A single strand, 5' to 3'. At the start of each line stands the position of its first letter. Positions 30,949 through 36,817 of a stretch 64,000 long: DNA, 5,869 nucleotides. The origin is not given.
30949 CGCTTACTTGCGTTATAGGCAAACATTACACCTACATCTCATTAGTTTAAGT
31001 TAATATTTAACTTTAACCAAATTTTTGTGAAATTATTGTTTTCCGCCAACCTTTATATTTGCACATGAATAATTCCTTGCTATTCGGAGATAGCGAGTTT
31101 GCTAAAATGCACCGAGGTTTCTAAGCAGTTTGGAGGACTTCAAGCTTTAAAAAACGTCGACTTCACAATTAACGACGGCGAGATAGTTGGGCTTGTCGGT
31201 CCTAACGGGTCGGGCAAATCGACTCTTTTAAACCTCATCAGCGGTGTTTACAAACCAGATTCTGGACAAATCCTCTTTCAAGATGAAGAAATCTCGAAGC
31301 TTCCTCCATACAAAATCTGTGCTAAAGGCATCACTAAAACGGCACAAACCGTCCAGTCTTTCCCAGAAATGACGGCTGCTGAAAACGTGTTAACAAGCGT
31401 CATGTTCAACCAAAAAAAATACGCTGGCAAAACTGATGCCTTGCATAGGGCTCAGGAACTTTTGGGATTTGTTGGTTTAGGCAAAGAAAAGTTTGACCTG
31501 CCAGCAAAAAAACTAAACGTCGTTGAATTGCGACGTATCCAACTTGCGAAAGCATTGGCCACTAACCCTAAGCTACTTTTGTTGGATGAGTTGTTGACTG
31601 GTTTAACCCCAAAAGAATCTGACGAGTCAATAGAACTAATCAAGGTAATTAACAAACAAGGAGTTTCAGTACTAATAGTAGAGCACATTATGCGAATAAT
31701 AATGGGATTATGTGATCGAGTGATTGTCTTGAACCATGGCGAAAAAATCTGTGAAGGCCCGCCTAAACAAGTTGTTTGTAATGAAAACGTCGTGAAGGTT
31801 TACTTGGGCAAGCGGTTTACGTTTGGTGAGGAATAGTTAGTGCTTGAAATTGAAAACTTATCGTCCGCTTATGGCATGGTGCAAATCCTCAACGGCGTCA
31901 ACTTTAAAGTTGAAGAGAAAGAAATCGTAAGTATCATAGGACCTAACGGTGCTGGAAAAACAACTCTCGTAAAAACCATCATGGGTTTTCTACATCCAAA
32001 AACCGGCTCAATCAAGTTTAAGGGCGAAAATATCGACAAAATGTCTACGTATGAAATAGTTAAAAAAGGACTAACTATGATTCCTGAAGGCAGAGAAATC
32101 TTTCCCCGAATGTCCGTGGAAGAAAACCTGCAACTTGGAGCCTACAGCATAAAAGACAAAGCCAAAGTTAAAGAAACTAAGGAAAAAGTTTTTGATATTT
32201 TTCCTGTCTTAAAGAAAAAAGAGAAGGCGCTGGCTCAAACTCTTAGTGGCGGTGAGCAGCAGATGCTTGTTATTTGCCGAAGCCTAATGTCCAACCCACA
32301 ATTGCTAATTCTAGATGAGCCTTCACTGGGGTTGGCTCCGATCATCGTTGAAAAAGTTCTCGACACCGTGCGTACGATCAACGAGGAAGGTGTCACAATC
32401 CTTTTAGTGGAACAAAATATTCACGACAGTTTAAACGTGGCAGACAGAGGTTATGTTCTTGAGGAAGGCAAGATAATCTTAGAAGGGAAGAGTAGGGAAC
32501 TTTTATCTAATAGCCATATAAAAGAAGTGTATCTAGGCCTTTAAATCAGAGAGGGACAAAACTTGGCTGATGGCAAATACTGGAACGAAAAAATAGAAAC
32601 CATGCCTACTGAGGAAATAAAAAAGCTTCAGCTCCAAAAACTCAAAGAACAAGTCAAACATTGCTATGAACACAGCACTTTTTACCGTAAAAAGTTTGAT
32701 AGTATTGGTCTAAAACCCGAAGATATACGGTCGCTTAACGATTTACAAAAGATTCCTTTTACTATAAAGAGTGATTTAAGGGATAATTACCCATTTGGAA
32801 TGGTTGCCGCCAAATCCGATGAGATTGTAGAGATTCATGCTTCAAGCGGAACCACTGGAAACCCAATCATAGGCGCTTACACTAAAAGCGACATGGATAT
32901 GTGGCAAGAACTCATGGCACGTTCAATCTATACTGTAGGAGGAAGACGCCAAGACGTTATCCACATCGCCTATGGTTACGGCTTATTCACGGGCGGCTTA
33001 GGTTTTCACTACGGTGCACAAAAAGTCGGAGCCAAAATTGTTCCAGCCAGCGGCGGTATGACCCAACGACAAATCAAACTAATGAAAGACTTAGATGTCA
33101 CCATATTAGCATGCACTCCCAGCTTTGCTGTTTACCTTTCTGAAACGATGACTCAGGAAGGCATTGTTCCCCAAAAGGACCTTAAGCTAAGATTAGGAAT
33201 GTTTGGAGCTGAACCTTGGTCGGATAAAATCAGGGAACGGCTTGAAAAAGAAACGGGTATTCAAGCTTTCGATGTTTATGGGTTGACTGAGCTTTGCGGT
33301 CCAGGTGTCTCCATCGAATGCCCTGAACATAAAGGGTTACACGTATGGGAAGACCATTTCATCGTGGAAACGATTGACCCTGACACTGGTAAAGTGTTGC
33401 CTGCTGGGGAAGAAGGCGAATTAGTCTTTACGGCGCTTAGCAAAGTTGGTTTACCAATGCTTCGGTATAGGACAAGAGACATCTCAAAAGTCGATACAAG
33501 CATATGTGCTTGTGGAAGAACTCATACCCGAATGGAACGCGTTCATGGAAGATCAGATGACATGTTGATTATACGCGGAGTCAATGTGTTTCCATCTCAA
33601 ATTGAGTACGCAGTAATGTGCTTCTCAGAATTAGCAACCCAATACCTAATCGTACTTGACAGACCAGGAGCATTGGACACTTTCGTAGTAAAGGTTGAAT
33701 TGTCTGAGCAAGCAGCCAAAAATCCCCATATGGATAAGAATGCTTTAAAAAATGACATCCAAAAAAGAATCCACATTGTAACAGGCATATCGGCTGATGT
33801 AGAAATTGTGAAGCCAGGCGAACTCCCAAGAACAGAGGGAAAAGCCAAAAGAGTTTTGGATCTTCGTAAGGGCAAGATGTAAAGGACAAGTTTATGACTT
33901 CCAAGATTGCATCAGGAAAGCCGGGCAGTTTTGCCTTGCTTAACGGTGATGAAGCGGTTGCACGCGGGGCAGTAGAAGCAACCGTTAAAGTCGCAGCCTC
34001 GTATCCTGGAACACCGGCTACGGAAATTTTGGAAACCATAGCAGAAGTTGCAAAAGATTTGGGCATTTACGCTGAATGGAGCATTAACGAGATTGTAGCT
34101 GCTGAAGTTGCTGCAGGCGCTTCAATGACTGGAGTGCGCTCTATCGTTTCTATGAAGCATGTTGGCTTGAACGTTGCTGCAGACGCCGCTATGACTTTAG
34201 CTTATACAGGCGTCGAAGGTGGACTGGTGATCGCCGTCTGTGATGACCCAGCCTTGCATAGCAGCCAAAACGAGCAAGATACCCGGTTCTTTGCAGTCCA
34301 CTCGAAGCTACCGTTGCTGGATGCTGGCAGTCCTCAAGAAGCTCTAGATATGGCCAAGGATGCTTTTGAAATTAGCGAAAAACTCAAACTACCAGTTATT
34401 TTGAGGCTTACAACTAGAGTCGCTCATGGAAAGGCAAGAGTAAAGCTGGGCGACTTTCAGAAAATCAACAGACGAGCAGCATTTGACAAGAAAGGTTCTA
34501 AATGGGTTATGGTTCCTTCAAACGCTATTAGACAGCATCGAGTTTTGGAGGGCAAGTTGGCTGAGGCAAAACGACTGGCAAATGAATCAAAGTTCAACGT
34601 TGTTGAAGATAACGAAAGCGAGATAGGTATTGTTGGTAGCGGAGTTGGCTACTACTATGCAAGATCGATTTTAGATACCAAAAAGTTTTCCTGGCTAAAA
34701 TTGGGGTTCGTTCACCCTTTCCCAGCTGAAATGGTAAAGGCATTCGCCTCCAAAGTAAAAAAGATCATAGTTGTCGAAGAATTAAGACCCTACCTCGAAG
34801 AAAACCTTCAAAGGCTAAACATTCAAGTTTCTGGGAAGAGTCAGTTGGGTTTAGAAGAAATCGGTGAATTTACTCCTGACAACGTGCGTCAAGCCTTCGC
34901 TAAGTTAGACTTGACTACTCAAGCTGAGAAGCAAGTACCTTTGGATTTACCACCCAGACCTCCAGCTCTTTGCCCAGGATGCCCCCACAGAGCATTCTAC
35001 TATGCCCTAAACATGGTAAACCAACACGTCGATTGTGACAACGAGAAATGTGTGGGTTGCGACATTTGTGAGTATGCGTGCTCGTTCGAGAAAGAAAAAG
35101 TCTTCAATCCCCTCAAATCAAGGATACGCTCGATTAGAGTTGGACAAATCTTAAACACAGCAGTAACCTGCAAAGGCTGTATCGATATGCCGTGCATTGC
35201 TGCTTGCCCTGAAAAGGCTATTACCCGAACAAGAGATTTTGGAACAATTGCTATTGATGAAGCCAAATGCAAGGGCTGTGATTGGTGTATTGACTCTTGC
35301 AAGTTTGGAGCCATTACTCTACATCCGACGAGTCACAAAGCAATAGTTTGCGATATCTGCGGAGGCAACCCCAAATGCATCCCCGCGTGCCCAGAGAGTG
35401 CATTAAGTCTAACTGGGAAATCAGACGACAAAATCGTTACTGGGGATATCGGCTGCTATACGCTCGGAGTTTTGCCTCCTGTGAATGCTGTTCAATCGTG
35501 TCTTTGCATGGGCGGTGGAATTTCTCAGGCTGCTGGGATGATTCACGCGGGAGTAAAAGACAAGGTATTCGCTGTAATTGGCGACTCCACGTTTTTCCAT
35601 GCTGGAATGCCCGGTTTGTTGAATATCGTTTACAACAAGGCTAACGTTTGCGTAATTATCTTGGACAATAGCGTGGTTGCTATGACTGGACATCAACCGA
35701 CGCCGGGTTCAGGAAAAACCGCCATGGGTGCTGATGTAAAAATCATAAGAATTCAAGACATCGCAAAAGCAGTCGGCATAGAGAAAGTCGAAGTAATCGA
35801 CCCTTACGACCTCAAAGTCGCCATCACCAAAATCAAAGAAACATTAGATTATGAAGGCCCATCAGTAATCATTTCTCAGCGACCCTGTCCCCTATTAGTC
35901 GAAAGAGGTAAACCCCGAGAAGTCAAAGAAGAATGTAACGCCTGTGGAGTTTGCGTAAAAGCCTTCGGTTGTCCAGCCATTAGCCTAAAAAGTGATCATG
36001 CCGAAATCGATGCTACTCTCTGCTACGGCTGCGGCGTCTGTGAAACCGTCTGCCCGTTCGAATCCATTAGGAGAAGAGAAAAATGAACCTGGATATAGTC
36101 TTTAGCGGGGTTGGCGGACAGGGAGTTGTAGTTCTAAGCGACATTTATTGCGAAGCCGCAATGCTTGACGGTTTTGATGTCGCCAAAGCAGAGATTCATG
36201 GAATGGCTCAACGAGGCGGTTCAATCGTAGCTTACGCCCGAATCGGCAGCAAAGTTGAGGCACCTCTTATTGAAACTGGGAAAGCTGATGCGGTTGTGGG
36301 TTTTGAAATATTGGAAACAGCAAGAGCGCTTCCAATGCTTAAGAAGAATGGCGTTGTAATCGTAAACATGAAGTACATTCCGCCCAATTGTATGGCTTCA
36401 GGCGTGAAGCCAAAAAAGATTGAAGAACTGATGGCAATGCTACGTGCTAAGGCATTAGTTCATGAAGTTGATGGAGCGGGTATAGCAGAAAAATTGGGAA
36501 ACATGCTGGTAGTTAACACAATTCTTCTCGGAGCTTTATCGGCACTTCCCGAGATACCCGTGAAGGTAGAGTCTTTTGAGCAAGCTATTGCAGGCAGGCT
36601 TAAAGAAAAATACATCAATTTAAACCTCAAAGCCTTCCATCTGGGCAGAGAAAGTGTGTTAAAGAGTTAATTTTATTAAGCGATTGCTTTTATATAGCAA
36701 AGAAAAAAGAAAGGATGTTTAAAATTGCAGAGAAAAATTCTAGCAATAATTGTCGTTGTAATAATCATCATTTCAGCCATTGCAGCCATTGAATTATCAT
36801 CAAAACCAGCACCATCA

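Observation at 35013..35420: A whole four-cluster ferredoxin inserted in-frame inside IorA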

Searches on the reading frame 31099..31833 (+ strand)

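Call 42: search_protein_families(library=pfam, proteins=[window:31099-31833:+], max_evalue=0.00001)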
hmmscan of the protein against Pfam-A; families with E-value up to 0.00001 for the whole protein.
window:31099-31833:+ (245 aa): 3 families
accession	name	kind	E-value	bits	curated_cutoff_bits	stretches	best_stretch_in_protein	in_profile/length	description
PF00005.33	ABC_tran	-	3.2e-32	112.4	25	1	17-164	1-134/137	ABC transporter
PF12399.14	BCA_ABC_TP_C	-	4.3e-07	29.8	25.5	1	215-240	1-26/27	Branched-chain amino acid ATP-binding cassette transporter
PF13304.12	AAA_21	-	9.2e-06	26.4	27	0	29-49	1-21/304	AAA domain, putative AbiEii toxin, Type IV TA system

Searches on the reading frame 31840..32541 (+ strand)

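Call 42: search_protein_families(library=pfam, proteins=[window:31840-32541:+], max_evalue=0.00001)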
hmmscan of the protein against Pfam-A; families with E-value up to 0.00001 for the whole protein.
window:31840-32541:+ (234 aa): 2 families
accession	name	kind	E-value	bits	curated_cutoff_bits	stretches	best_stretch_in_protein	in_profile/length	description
PF00005.33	ABC_tran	-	4.1e-35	121.8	25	1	17-162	1-136/137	ABC transporter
PF13304.12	AAA_21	-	1.9e-08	35.2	27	0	30-73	2-62/304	AAA domain, putative AbiEii toxin, Type IV TA system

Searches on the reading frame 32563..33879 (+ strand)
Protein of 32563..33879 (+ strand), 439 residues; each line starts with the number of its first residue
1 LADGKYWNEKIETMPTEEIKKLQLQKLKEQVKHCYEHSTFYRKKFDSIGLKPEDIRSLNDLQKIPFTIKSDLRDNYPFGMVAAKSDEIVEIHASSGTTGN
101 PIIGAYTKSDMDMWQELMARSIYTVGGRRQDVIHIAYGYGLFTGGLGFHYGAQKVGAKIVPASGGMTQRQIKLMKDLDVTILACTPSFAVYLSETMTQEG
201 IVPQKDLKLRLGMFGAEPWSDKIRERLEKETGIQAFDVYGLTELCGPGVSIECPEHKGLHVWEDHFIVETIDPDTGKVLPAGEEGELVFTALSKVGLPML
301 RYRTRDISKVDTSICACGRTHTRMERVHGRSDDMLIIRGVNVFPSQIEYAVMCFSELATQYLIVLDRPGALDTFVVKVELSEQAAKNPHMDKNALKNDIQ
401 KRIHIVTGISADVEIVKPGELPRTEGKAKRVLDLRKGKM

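Call 42: search_protein_families(library=pfam, proteins=[window:32563-33879:+], max_evalue=0.00001)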
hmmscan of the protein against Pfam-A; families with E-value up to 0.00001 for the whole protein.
window:32563-33879:+ (439 aa): 3 families
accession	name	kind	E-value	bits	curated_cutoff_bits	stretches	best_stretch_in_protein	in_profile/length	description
PF14535.12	AMP-binding_C_2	-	6.7e-27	94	25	1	339-435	1-96/96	AMP-binding enzyme C-terminal domain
PF00501.34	AMP-binding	-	6.2e-19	68.5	29.9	1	77-289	153-374/384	AMP-binding enzyme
PF04443.18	LuxE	-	4.1e-06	26.4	24.9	0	234-326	279-370/391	Acyl-protein synthetase, LuxE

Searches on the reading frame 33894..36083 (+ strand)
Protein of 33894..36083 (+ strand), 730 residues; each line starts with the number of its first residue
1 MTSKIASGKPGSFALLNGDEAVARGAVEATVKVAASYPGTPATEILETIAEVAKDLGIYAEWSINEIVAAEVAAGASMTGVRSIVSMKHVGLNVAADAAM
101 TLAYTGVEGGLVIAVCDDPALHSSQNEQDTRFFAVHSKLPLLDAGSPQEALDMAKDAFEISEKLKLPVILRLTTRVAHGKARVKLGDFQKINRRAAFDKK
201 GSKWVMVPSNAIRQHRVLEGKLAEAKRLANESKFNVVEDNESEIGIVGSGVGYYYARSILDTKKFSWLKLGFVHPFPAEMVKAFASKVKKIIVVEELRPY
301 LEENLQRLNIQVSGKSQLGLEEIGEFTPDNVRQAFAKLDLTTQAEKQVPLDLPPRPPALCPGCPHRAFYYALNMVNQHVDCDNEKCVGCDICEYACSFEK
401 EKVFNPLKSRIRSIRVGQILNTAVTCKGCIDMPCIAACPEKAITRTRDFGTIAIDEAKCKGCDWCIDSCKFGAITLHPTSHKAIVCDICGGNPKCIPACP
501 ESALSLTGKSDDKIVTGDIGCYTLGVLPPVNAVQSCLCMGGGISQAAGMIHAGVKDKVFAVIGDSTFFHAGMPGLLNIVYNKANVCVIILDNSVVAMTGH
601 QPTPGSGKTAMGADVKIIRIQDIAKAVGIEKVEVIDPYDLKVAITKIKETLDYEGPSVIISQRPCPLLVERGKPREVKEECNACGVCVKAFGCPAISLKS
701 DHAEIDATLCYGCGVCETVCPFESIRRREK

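Call 4: search_protein_families(library=pfam, proteins=[window:33894-36083:+], max_evalue=0.01)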
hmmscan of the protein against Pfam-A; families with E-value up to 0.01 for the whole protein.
window:33894-36083:+ (730 aa): 13 families
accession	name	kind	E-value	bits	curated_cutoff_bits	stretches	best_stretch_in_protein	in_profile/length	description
PF02775.26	TPP_enzyme_C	-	1.3e-21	77.4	21.9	1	518-659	1-149/151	Thiamine pyrophosphate enzyme, C-terminal TPP binding domain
PF01855.24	POR_N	-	2.2e-17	64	27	1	25-192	2-177/231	Pyruvate flavodoxin/ferredoxin oxidoreductase, thiamine diP-bdg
PF00037.32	Fer4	-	8.5e-12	44.8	21.1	2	704-725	2-23/24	4Fe-4S binding domain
PF12838.12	Fer4_7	-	9e-12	45.7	27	2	425-473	1-52/52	4Fe-4S dicluster domain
PF25160.1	LdpA_Fe-S-bd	-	5.9e-10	39.2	27.6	2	693-728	13-46/49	LdpA Fe-S cluster-binding domain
PF14697.11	Fer4_21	-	2.1e-07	31.4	35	2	453-503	2-56/59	4Fe-4S dicluster domain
PF12837.12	Fer4_6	-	2.8e-07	30.6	25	2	703-724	2-23/24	4Fe-4S binding domain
PF13237.11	Fer4_10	-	3.2e-07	30.6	25.5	2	675-721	3-53/53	4Fe-4S dicluster domain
PF13247.11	Fer4_11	-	3.8e-07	30.7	26.2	1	423-505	7-96/100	4Fe-4S dicluster domain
PF13187.11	Fer4_9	-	2.3e-06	28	27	1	385-443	1-52/52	4Fe-4S dicluster domain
PF12797.12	Fer4_2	-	0.0016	18.7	24.5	1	702-722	2-22/22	4Fe-4S binding domain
PF13484.11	Fer4_16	-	0.0019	19.4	30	0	707-722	50-65/66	4Fe-4S double cluster binding domain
PF17147.9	PFOR_II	-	0.0074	17.1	27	0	266-296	30-60/102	Pyruvate:ferredoxin oxidoreductase core domain II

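Call 5: search_protein_families(library=ncbifam, proteins=[window:33894-36083:+], max_evalue=0.01)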
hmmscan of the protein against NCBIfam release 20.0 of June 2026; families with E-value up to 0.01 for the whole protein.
window:33894-36083:+ (730 aa): 90 families (the best 25 are shown)
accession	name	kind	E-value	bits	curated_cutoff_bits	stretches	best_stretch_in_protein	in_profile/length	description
TIGR03336.1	IOR_alpha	equivalog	1.8e-212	706.8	650.9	2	15-376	4-375/595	indolepyruvate ferredoxin oxidoreductase subunit alpha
NF009589.0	PRK13030.1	subfamily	3.5e-31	107.8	816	2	71-366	108-447/1170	indolepyruvate ferredoxin oxidoreductase family protein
TIGR03710.1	OAFO_sf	subfamily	1.3e-24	86.8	482.75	3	7-86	187-266/561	2-oxoacid:acceptor oxidoreductase subunit alpha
NF006412.0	PRK08659.1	equivalog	1.5e-21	77.1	411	2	14-194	6-192/378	2-oxoacid:acceptor oxidoreductase subunit alpha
NF005507.0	PRK07119.1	subfamily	8.4e-20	70.9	399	1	14-303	5-313/352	3-methyl-2-oxobutanoate dehydrogenase subunit VorB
NF045766.1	PhenlGlyoxDHPadI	equivalog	8.4e-20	70.9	700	1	379-509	7-138/443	NADH-dependent phenylglyoxylate dehydrogenase subunit beta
NF009588.0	PRK13029.1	subfamily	1.2e-17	63.1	952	2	497-606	458-564/1196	indolepyruvate ferredoxin oxidoreductase family protein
NF009451.0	PRK12809.1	equivalog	2.3e-17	62.5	1154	1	376-507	2-137/639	formate-dependent uric acid utilization protein YgfT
NF009408.0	PRK12769.1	equivalog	7.8e-17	60.6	1003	1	376-508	2-146/659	formate-dependent uric acid utilization protein AegA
TIGR02951.1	DMSO_dmsB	equivalog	1.9e-16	60.5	214.1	1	421-506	59-150/161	DMSO/selenate family reductase complex B subunit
NF007382.0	PRK09898.1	equivalog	7.6e-15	55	213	1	416-506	113-200/208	ferredoxin-like protein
NF040770.1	hetero_SS_HdrA2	exception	2.7e-14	52.2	1100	2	452-516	572-635/777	CoB-CoM heterodisulfide reductase HdrA2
TIGR02700.1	flavo_MJ0208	hypoth_equivalog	2e-13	50.2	251.35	3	678-726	147-195/234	dihydromethanopterin reductase (acceptor)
TIGR04105.1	FeFe_hydrog_B1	subfamily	2.4e-12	46.3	450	2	424-475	111-160/462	monomeric [FeFe] hydrogenase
NF007206.0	PRK09627.1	equivalog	5.4e-12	45.3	579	1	17-195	7-191/375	2-oxoglutarate synthase subunit alpha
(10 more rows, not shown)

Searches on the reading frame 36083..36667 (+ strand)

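Call 42: search_protein_families(library=pfam, proteins=[window:36083-36667:+], max_evalue=0.00001)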
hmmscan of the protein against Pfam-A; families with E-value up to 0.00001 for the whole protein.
window:36083-36667:+ (195 aa): 1 family
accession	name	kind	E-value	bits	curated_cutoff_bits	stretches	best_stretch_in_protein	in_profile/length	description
PF01558.24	POR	-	8.7e-39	133.9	27.4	1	11-190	1-173/173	Pyruvate ferredoxin/flavodoxin oxidoreductase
